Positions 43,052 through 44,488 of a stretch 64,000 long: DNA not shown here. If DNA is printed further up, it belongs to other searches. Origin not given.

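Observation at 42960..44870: AT-rich two-gene island: fused XRE-HTH/ImmA (HExxH) peptidase plus overlapping PIN-like nuclease, a candidate toxin-antitoxin or defence module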

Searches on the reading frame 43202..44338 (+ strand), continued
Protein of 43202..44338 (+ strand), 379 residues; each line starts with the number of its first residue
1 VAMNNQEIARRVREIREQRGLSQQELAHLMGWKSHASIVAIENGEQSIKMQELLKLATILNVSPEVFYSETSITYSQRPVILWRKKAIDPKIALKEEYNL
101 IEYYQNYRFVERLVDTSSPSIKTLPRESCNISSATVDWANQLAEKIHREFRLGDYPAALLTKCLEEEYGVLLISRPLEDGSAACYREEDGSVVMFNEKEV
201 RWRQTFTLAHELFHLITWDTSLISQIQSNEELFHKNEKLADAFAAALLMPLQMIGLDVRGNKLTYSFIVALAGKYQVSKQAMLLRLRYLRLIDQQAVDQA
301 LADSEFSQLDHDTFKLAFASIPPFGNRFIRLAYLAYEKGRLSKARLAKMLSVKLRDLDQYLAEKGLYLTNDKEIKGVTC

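Call 64: predict_structure(alignment_id=A5)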
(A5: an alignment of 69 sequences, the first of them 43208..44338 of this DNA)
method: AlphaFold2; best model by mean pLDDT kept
length: 377 residues; sequences in the alignment: 69
mean_pLDDT: 89.4   pTM: 0.85
mean pLDDT of the five models: 89.4, 89.1, 89.0, 87.6, 87.4
residues with pLDDT >= 90: 247; 70-90: 105; 50-70: 22; < 50: 3
segments of 3 or more residues with pLDDT < 50: 115-117
pLDDT, mean of each block of 10 residues (from residue 1): 84 87 90 92 90 86 79 74 90 90 91 70 96 98 97 92 94 90 91 89 95 96 95 98 97 94 93 91 96 95 76 58 92 93 93 95 89 78
secondary structure, 60 per line:
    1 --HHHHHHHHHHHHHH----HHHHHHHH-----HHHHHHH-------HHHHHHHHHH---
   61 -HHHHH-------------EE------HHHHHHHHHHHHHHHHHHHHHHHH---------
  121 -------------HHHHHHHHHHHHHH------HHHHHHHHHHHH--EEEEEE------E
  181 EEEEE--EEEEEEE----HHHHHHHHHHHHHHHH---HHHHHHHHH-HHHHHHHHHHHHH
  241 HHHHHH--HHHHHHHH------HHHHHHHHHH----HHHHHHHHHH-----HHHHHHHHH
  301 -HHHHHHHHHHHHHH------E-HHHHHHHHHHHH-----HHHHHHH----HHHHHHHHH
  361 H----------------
elements in order: H3-16 H21-28 H34-40 H48-57 H62-66 H88-111 H134-147 H154-165 E168-173 E180-185 E188-194 H199-214 H218-226 H228-246 H249-256 H263-272 H277-286 H292-300 H302-315 H324-335 H341-347 H352-361

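Call 66: fold_search(model_id=the predicted structure, library=pdb)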
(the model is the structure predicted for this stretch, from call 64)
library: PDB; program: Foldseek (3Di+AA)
matches with E <= 10: 375; with E <= 0.001: 4
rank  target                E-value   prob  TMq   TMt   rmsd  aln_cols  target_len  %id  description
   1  3dti                  1.6e-04  1.00  0.33  0.48   4.2       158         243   25  Crystal structure of the IRRE protein, a central regulator of DNA damage repair in deinococcaceae (released 2009-02-10)
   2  7t5t                  6.2e-04  1.00  0.28  0.36   7.7       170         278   20  Structure of Thauera sp. K11 CapP (released 2022-09-14)
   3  8sln_A                6.5e-04  1.00  0.31  0.46   4.3       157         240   25  Crystal structure of Deinococcus geothermalis PprI complexed with ssDNA (released 2024-03-13)
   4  3dte                  6.8e-04  1.00  0.33  0.48   4.1       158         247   25  Crystal structure of the IRRE protein, a central regulator of DNA damage repair in deinococcaceae (released 2009-02-10)
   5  1y7y_B                1.9e-03  1.00  0.16  0.88   1.0        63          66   33  High-resolution crystal structure of the restriction-modification controller protein C.AhdI from Aeromonas hydrophila (released 2005-02-22)
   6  3u3w_A                2.7e-03  0.94  0.16  0.21  23.1       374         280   12  Crystal Structure of Bacillus thuringiensis PlcR in complex with the peptide PapR7 and DNA (released 2013-01-09)
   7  2b5a_B                2.9e-03  1.00  0.16  0.79   1.1        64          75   30  C.BclI, Control Element of the BclI Restriction-Modification System (released 2006-01-03)
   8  8slm                  3.5e-03  1.00  0.31  0.46   3.9       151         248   27  Crystal structure of Deinococcus geothermalis PprI (released 2024-03-13)
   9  2b5a_A                3.9e-03  1.00  0.16  0.76   1.1        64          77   30  C.BclI, Control Element of the BclI Restriction-Modification System (released 2006-01-03)
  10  1y7y_A                4.3e-03  1.00  0.16  0.86   1.0        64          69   33  High-resolution crystal structure of the restriction-modification controller protein C.AhdI from Aeromonas hydrophila (released 2005-02-22)
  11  2b5a_C                4.3e-03  1.00  0.16  0.77   1.2        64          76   30  C.BclI, Control Element of the BclI Restriction-Modification System (released 2006-01-03)
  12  6cyy_A                4.7e-03  1.00  0.31  0.35  12.3       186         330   17  Mycobacterium tuberculosis transcriptional regulator (released 2019-04-17)
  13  6cyj_A                4.9e-03  1.00  0.30  0.34   5.1       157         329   17  Mycobacterium tuberculosis transcriptional regulator (released 2019-04-17)
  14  6cz6_D                6.2e-03  1.00  0.31  0.36  12.3       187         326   18  Mycobacterium tuberculosis transcriptional regulator (released 2019-04-17)
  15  5w4m_A                6.5e-03  0.84  0.16  0.21  22.8       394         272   14  Crystal structure of Streptococcus dysgalactiae SHP pheromone receptor Rgg2(C45S) (released 2017-10-25)
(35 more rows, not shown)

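Call 67: find_encoding_contigs(protein=P0390, flank=4000, max_places=1)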
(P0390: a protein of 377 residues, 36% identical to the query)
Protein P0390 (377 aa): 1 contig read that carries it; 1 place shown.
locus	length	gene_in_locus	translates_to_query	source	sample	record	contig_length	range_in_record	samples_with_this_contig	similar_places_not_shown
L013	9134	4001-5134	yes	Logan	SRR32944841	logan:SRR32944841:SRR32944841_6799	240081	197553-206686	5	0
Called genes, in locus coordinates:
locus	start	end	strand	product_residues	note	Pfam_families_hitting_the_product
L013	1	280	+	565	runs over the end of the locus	-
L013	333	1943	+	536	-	PF12891:Glyco_hydro_44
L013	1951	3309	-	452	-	PF15780:ASH (weak), PF22073:Cep192_D4, PF22544:HYDIN_VesB_CFA65-like_Ig (weak), PF00150:Cellulase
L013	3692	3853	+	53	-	-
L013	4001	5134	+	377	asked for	PF01381:HTH_3, PF12844:HTH_19, PF13560:HTH_31, PF06114:Peptidase_M78, PF03683:UPF0175 (weak)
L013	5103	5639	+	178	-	-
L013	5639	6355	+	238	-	-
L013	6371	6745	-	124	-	-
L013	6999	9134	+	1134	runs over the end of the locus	-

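Call 68: find_encoding_contigs(protein=P0430, flank=4000, max_places=1)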
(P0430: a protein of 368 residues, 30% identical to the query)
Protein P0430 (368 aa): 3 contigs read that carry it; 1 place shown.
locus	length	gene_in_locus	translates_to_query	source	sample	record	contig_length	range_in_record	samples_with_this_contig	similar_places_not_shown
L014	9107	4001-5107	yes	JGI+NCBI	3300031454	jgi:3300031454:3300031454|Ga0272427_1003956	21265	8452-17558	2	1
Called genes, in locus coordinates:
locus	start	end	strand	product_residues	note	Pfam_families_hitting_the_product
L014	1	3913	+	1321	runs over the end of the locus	PF02384:N6_Mtase (weak), PF20473:MmeI_Mtase (weak), PF07669:Eco57I, PF20473:MmeI_Mtase (weak)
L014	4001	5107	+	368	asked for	PF01381:HTH_3, PF12844:HTH_19 (weak), PF13560:HTH_31, PF06114:Peptidase_M78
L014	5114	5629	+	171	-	-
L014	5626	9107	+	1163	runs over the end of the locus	-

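Call 69: find_encoding_contigs(protein=P0378, flank=4000, max_places=1)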
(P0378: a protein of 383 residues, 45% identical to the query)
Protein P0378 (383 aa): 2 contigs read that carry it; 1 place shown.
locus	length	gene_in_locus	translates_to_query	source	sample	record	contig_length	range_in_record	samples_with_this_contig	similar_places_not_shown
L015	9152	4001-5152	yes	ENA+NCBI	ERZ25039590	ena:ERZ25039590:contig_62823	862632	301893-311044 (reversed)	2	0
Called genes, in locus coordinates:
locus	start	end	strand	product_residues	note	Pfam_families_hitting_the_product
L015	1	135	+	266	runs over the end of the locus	PF01218:Coprogen_oxidas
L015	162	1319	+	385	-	-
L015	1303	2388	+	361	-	PF04632:FUSC, PF06081:ArAE_1, PF13515:FUSC_2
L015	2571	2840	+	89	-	-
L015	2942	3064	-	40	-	-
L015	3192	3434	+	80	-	-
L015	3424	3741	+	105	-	PF02452:PemK_toxin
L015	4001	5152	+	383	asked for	PF01381:HTH_3, PF12844:HTH_19 (faint), PF13560:HTH_31 (weak), PF06114:Peptidase_M78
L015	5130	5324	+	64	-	-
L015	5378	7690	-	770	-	PF00144:Beta-lactamase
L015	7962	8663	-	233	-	PF21948:LplA-B_cat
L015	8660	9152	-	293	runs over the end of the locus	PF00348:polyprenyl_synt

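Call 89: search_protein_families(library=pfam, alignment_id=A5, max_evalue=0.01)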
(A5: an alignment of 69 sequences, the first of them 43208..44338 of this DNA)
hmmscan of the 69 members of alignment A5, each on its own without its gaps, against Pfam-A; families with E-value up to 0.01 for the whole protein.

A. member 1, window:43208-44338:+ (377 aa): 6 families
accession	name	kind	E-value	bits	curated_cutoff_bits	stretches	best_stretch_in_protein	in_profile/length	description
PF01381.28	HTH_3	-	2.8e-15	56.5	23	1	10-64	1-54/55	Helix-turn-helix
PF06114.19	Peptidase_M78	-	2.6e-12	47.1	22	1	164-284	2-122/123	IrrE N-terminal-like domain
PF13560.12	HTH_31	-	1.7e-11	44.7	27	1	5-63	1-59/64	Helix-turn-helix domain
PF12844.13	HTH_19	-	2.5e-07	30.9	30.2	1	8-65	2-58/64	Helix-turn-helix domain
PF03683.19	UPF0175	-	0.0001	22.3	27.9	1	326-370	21-66/75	Uncharacterised protein family (UPF0175)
PF13443.12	HTH_26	-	0.00043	20.9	22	1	10-63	2-55/63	Cro/C1-type HTH DNA-binding domain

B. families by the number of members that match (of 69 scanned): 14 families
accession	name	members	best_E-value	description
PF06114.19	Peptidase_M78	69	2.3e-21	IrrE N-terminal-like domain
PF01381.28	HTH_3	69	1.8e-16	Helix-turn-helix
PF13560.12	HTH_31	69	4.6e-14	Helix-turn-helix domain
PF12844.13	HTH_19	67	5.8e-11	Helix-turn-helix domain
PF03683.19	UPF0175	49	1.8e-08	Uncharacterised protein family (UPF0175)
PF13443.12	HTH_26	20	9e-06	Cro/C1-type HTH DNA-binding domain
PF13744.12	HTH_37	3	0.00016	Helix-turn-helix domain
PF13412.12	HTH_24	3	0.0022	Winged helix-turn-helix DNA-binding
PF02954.25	HTH_8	1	0.0019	Bacterial regulatory protein, Fis family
PF04545.22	Sigma70_r4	1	0.0047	Sigma-70, region 4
PF24656.1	CEPT76_peptidase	1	0.0052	CEP76 peptidase-like domain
PF13545.12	HTH_Crp_2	1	0.0069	Crp-like helix-turn-helix domain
PF13518.12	HTH_28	1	0.0083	Helix-turn-helix domain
PF13404.12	HTH_AsnC-type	1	0.0086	AsnC-type helix-turn-helix domain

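Call 98: search_protein_families(library=padloc, proteins=[L014:5626-9105:+, L014:2-3910:+, L013:5639-6352:+], max_evalue=0.00001)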
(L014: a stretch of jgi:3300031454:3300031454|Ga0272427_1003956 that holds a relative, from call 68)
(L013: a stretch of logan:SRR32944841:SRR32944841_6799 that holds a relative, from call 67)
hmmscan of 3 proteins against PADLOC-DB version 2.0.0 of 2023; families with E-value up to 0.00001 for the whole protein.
L014:5626-9105:+ (1160 aa): 9 families
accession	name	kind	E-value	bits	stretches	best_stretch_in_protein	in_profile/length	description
PDLC02575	DrmA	-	7.6e-250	829.2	1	332-1154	5-829/837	DrmA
PDLC02568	DrmA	-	7.2e-181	600.9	1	575-1158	1-604/611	DrmA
PDLC02571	DrmA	-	9.7e-179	594.5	3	645-1152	765-1281/1282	DrmA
PDLC02567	DrmA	-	2.1e-144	480.6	1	101-1072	650-1646/1750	DrmA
PDLC02577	DrmA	-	3.7e-118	393.6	1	510-1146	12-669/697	DrmA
PDLC02576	DrmA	-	9.3e-54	180.6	2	472-804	529-851/1235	DrmA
PDLC02574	DrmA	-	6.5e-41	138.1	1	928-1155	33-254/269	DrmA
PDLC02573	DrmA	-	4.1e-07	26.4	1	928-1028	791-890/1018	DrmA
PDLC02569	DrmA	-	6.6e-06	22.2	0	934-1010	832-906/1095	DrmA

L014:2-3910:+ (1303 aa): 33 families (the best 25 are shown)
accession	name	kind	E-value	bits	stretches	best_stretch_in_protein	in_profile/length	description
PDLC02643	DrmMI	-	0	1145.2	1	27-1297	52-1336/1347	DrmMI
PDLC02638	DrmMI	-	1.6e-208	693.1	1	41-843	73-934/935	DrmMI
PDLC02640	DrmMI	-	1.6e-177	590.1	3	65-508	86-535/1015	DrmMI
PDLC02639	DrmMI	-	2.2e-177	589.8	2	256-653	1-397/803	DrmMI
PDLC02644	DrmMI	-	4.3e-153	509.5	1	490-1288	50-881/988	DrmMI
PDLC03618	REase_MTase_IIG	-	1.2e-148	494.6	2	65-1002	95-1077/1429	Type IIG restriction enzyme-methyltransferase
PDLC02646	DrmMI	-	1.7e-102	342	3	748-999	250-501/792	DrmMI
PDLC02645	DrmMI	-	8.2e-93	310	1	66-691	96-762/772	DrmMI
PDLC03627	REase_MTase_IIG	-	6.4e-56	187.7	2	1036-1279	796-1030/1136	Type IIG restriction enzyme-methyltransferase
PDLC03599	REase_MTase_IIG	-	6.3e-54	181.2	2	779-1227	468-909/959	Type IIG restriction enzyme-methyltransferase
PDLC03622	REase_MTase_IIG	-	5.7e-39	131.3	4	591-643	592-644/1524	Type IIG restriction enzyme-methyltransferase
PDLC02642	DrmMI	-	9.1e-38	128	1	95-457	122-490/594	DrmMI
PDLC02626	DrmD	-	8.2e-29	98.8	1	1122-1289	13-179/276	DrmD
PDLC03611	REase_MTase_IIG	-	1.1e-25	87.3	1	497-646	509-657/1532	Type IIG restriction enzyme-methyltransferase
PDLC03598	REase_MTase_IIG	-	8.4e-25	84.8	2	782-889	482-588/912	Type IIG restriction enzyme-methyltransferase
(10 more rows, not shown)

L013:5639-6352:+ (238 aa): 0 families
